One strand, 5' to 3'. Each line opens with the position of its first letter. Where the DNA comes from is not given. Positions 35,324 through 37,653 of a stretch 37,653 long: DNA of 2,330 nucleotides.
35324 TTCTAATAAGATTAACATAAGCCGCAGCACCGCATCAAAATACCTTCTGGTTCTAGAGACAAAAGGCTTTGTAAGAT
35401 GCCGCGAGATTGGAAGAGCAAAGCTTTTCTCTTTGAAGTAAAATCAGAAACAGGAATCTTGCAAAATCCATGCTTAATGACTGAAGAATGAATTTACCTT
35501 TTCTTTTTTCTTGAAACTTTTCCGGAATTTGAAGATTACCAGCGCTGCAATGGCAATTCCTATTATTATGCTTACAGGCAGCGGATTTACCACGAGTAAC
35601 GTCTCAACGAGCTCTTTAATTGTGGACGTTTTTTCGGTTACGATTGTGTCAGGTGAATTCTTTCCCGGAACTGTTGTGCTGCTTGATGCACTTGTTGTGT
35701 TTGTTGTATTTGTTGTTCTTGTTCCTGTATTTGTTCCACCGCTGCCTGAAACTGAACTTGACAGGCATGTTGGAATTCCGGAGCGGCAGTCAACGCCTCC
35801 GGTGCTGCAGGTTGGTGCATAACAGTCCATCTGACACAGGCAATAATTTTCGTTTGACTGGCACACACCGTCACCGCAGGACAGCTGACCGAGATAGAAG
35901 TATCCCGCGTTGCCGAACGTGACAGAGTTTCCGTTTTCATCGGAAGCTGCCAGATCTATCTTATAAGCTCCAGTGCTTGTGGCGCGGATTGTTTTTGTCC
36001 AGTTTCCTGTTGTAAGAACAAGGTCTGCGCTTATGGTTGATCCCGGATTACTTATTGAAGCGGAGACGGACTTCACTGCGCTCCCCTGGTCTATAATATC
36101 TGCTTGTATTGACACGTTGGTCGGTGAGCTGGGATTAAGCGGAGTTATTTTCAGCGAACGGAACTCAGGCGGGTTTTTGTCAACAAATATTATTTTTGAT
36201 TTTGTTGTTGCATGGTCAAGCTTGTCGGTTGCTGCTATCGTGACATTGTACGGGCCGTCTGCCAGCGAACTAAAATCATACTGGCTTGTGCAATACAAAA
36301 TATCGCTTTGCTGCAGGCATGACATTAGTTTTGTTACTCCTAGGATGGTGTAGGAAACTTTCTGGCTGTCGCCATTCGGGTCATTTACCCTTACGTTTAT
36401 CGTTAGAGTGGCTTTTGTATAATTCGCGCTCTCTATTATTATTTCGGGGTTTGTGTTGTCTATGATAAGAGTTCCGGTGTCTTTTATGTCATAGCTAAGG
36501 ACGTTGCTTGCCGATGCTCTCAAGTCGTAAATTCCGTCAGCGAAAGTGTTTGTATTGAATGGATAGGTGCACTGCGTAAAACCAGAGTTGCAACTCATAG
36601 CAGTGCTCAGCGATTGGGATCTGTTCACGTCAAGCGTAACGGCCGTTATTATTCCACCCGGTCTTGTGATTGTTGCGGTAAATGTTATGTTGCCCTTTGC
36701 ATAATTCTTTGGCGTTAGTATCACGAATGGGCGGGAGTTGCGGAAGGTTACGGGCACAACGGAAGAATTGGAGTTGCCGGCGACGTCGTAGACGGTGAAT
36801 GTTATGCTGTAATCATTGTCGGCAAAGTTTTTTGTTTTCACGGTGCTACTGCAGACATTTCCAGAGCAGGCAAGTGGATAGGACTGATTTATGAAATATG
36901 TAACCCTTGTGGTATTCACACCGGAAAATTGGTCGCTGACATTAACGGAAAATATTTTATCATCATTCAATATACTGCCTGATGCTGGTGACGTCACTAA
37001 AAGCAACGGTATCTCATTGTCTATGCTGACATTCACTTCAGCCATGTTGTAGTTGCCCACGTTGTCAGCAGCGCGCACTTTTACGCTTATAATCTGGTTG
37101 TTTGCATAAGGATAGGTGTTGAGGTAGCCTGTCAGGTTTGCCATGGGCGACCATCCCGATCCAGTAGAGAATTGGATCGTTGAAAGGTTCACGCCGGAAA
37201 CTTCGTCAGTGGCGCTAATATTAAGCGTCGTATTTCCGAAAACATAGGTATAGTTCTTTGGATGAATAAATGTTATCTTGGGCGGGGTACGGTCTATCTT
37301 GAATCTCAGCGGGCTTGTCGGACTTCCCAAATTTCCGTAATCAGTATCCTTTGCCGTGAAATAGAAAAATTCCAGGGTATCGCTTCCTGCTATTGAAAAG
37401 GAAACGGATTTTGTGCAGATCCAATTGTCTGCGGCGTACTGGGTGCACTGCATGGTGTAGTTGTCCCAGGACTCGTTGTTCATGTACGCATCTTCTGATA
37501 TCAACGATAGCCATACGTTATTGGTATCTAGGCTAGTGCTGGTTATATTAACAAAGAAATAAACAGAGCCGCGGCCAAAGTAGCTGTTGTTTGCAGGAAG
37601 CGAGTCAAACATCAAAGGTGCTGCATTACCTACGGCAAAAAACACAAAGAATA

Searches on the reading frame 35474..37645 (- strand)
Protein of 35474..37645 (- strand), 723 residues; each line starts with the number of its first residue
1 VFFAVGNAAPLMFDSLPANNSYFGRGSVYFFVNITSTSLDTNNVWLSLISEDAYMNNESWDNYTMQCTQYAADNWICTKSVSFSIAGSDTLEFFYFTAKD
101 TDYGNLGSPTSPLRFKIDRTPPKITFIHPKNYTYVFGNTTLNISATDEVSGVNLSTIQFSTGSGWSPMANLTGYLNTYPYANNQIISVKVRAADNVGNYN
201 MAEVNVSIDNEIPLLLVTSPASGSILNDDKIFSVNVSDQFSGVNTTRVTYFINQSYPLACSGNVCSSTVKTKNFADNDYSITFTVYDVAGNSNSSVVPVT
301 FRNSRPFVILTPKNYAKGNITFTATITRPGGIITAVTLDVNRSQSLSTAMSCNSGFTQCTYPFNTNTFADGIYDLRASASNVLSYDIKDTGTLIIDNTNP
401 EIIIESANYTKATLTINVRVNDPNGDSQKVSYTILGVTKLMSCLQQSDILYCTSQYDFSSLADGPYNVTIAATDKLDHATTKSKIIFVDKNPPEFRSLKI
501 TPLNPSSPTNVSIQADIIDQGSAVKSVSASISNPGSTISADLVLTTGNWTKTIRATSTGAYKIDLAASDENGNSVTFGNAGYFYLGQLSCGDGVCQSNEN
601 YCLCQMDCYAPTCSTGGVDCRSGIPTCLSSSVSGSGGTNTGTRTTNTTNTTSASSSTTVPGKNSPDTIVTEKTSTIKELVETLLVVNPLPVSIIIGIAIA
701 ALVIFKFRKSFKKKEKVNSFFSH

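Call 3: search_protein_families(library=pfam, proteins=[window:35474-37645:-], max_evalue=0.1)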
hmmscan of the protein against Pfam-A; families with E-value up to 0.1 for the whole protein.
window:35474-37645:- (723 aa): 5 families
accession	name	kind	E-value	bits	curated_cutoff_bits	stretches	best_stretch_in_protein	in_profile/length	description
PF13750.12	Big_3_3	-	0.00019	21.6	27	0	454-495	5-48/157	Bacterial Ig-like domain (group 3)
PF19077.6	Big_13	-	0.00055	20.8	27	1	266-300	64-99/102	Bacterial Ig-like domain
PF12245.14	Big_3_2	-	0.0049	17.5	23.3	0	263-295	82-113/122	Bacterial Ig-like domain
PF00801.26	PKD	-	0.0049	17.3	23.5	0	136-200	12-73/80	PKD domain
PF15102.11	TMEM154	-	0.023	15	30.3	1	636-716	15-98/153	TMEM154 protein family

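Call 5: search_protein_families(library=ncbifam, proteins=[window:35474-37645:-], max_evalue=0.01)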
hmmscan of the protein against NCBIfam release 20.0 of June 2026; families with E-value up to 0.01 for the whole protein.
window:35474-37645:- (723 aa): 2 families
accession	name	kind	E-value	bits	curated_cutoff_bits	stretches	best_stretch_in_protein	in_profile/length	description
NF047446.1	barrel_OmpL47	domain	0.00015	22.2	40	1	137-199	3-58/68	OmpL47-type beta-barrel domain-containing protein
TIGR03660.1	T1SS_rpt_143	domain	0.0062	16.4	66.05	0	174-218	75-119/143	T1SS-143 repeat domain-containing protein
